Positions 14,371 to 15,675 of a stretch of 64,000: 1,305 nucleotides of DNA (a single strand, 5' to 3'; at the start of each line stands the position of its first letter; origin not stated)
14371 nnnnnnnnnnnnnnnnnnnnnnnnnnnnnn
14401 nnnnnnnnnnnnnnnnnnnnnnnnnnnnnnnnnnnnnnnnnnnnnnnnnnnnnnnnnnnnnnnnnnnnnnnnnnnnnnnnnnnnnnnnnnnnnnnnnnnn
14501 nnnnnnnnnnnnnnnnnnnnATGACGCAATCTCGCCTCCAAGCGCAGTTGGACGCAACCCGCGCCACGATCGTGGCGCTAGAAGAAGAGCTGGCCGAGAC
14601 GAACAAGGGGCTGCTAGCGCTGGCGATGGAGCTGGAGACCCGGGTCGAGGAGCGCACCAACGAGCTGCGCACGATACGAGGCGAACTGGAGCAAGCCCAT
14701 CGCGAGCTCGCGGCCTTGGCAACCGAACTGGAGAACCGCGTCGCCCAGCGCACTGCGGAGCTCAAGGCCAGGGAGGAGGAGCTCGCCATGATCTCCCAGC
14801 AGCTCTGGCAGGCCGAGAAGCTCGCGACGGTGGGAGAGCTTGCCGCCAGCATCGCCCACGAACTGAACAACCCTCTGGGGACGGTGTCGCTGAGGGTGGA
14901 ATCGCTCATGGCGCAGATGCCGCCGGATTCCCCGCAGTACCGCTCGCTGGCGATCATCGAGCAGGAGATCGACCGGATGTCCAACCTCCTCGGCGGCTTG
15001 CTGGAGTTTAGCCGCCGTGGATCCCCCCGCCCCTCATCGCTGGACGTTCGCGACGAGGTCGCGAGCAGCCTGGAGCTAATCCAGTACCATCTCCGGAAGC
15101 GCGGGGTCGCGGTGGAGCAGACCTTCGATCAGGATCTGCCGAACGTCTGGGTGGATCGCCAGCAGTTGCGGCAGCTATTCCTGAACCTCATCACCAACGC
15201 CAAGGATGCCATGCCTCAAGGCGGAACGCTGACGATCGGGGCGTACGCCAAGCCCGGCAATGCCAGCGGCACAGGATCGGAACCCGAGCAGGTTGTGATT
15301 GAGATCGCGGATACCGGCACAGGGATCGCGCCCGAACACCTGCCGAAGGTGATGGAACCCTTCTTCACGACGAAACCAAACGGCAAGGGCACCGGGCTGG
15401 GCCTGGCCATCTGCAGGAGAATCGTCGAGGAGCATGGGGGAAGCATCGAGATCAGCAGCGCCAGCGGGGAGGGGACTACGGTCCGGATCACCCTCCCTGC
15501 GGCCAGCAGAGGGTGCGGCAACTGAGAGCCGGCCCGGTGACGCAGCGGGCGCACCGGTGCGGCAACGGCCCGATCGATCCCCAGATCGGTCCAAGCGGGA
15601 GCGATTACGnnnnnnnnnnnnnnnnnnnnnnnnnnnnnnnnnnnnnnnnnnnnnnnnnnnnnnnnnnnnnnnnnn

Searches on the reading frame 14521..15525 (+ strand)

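Call 28: search_protein_families(library=pfam, proteins=[window:14521-15525:+])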
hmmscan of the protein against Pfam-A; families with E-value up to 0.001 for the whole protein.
window:14521-15525:+ (334 aa): 4 families
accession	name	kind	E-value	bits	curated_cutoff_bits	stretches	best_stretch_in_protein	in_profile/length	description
PF02518.31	HATPase_c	-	4.4e-30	104.8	26.4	1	212-328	2-110/111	Histidine kinase-, DNA gyrase B-, and HSP90-like ATPase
PF00512.31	HisKA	-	2.4e-13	50.4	26.9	1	105-168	3-65/66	His Kinase A (phospho-acceptor) domain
PF13581.12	HATPase_c_2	-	3e-06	27.7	27.4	1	240-324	59-126/127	Histidine kinase-like ATPase domain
PF10090.15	HPTransfase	-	0.00034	20.8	22.9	0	214-247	31-63/123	Histidine phosphotransferase C-terminal domain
